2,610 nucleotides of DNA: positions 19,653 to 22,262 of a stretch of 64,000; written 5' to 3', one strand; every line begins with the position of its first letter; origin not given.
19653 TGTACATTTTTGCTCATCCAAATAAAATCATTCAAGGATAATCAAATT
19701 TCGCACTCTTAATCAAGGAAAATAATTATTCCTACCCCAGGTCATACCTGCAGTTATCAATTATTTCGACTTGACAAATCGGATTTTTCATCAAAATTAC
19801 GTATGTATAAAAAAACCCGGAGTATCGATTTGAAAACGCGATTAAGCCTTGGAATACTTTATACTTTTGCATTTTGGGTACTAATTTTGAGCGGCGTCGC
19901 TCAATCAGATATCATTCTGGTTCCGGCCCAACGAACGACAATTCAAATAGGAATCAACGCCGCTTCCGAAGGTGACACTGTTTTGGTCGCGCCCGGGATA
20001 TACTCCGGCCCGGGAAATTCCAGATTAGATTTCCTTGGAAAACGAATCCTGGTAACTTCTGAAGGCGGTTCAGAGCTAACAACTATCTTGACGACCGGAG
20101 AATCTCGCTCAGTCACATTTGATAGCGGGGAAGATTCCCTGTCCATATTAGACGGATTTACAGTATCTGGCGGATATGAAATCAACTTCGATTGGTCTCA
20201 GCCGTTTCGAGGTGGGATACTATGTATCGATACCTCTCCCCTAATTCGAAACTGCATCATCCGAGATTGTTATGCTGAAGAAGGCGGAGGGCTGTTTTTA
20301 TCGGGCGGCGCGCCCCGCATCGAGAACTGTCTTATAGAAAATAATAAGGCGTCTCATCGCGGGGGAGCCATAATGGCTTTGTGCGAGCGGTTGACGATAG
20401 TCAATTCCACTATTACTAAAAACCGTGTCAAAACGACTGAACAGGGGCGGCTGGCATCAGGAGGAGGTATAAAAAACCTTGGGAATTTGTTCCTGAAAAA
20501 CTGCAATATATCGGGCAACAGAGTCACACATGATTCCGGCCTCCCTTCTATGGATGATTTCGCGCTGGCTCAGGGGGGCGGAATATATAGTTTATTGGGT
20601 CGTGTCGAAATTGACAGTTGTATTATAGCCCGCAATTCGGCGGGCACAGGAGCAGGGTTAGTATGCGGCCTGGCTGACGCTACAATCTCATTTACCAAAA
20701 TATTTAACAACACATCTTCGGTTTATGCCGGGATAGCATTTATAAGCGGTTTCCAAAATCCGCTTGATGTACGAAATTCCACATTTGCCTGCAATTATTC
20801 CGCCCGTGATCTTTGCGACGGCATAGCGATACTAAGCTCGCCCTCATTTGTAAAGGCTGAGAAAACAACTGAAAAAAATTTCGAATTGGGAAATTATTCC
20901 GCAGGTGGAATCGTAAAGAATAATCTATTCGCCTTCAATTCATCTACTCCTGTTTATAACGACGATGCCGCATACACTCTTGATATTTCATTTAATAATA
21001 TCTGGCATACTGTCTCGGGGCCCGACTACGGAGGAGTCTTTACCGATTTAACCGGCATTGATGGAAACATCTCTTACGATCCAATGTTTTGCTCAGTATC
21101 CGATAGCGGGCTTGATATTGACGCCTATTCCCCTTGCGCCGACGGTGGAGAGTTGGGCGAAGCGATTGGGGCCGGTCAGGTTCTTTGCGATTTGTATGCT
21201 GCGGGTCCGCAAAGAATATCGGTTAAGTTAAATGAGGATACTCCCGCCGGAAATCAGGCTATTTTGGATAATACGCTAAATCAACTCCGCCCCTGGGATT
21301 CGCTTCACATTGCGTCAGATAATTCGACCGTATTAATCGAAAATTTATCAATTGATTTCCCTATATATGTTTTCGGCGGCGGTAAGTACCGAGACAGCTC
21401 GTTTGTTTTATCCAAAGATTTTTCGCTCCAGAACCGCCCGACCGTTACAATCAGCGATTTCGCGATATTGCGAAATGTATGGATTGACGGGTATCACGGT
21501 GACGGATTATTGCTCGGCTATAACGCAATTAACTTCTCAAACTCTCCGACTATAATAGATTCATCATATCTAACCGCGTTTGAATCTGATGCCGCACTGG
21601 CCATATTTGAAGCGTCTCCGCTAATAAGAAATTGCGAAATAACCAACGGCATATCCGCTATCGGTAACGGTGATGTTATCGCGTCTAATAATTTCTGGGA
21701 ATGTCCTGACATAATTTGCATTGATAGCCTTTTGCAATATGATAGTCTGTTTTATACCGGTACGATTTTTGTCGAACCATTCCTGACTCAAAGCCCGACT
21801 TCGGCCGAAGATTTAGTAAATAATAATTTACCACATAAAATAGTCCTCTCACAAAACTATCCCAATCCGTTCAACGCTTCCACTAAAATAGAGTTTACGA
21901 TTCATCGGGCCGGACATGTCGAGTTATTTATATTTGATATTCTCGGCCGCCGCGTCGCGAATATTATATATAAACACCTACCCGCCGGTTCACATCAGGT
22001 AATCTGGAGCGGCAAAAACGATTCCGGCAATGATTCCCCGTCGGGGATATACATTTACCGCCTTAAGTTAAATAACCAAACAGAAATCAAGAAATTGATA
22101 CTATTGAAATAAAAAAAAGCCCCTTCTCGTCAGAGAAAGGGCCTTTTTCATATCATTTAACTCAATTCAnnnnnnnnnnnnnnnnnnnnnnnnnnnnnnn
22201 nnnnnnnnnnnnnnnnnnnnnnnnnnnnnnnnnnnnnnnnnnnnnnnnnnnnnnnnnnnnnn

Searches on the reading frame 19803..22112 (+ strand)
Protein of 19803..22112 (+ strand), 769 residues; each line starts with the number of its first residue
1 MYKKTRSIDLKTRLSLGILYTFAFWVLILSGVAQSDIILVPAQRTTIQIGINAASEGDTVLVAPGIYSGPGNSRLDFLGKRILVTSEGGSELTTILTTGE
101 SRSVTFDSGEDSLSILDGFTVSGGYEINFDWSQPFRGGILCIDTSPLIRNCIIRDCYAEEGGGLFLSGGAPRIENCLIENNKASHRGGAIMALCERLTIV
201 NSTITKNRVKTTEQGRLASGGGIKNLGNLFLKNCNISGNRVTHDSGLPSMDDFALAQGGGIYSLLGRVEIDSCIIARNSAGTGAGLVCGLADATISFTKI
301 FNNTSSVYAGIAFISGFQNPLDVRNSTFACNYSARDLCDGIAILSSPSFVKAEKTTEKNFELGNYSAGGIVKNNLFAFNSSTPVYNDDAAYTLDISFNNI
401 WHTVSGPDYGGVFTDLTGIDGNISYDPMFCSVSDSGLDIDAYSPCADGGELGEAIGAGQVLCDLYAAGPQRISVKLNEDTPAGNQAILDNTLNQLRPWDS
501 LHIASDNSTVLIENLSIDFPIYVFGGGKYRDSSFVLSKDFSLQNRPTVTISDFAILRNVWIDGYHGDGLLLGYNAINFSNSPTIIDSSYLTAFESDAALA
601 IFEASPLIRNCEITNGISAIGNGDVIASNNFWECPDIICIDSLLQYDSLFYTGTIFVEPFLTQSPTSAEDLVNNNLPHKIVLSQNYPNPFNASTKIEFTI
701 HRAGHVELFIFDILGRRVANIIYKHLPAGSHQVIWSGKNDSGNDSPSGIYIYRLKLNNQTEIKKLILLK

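Call 31: search_protein_families(library=pfam, proteins=[window:19803-22112:+], max_evalue=0.001)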
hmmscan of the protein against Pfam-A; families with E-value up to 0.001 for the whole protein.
window:19803-22112:+ (769 aa): 3 families
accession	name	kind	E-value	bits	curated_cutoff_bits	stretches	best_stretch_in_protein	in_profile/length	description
PF13860.13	FlgD_ig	-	3.6e-07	30.5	27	1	701-756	20-75/79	FlgD Ig-like domain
PF18962.6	Por_Secre_tail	-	5.5e-06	27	27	1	686-766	2-74/75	Secretion system C-terminal sorting domain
PF13585.12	CHU_C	-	0.00012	22.5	27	1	691-764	15-81/86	CHU_C Type IX secretion signal domain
